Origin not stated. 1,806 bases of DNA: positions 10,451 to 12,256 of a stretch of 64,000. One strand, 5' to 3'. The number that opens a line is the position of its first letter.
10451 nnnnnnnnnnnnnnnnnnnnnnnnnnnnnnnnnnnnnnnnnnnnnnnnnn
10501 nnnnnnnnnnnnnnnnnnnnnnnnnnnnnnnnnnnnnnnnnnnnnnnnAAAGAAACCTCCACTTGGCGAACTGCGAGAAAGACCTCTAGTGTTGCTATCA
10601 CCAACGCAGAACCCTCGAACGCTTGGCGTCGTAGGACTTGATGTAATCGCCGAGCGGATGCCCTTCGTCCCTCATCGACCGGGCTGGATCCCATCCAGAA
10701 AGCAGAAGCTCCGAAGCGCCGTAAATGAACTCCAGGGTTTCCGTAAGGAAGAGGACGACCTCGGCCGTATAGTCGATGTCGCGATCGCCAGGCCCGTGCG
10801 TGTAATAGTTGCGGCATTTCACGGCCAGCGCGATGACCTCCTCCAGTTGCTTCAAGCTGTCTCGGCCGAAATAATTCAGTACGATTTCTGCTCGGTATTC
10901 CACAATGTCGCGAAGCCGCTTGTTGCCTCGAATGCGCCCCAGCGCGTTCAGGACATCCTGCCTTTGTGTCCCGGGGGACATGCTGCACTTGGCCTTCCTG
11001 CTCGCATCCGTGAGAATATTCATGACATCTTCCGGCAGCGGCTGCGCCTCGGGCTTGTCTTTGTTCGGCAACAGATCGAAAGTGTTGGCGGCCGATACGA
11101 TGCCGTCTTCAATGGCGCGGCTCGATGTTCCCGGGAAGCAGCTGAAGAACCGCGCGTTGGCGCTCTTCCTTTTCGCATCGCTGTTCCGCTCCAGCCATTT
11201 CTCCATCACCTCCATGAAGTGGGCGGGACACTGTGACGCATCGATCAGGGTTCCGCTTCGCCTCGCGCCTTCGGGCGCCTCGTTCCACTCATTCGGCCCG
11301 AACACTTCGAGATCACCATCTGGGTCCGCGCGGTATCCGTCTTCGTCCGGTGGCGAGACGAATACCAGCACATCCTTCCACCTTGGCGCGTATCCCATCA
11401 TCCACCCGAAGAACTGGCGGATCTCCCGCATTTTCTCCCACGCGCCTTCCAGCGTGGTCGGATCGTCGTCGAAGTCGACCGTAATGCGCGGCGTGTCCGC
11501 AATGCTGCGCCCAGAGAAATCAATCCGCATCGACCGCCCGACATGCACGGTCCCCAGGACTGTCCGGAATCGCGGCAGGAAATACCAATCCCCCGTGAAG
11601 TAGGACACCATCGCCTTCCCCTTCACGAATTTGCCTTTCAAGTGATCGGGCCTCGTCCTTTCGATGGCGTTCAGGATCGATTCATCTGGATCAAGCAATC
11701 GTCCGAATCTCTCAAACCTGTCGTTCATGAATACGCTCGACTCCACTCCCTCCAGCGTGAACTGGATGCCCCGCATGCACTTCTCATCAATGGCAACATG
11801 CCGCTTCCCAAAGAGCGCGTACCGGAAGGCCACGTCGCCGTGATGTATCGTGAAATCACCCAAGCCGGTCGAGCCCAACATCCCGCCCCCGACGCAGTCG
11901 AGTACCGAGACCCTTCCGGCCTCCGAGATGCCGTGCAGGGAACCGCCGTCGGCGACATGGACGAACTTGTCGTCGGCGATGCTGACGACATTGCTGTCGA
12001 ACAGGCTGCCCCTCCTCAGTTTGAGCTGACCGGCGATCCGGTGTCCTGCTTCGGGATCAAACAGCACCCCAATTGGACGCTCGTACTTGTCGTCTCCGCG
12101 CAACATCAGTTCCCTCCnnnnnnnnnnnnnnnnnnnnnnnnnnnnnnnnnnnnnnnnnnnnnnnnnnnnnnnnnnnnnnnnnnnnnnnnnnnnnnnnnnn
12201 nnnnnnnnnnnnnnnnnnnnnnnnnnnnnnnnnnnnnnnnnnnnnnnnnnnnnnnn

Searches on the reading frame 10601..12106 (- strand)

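Call 21: search_protein_families(library=pfam, proteins=[window:10601-12106:-], max_evalue=0.001)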
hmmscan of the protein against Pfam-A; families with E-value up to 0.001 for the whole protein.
window:10601-12106:- (502 aa): 1 family
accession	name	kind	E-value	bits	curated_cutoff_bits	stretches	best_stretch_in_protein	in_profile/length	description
PF18739.6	HEPN_Apea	-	2e-05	25.5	24.4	1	382-467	42-127/136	Apea-like HEPN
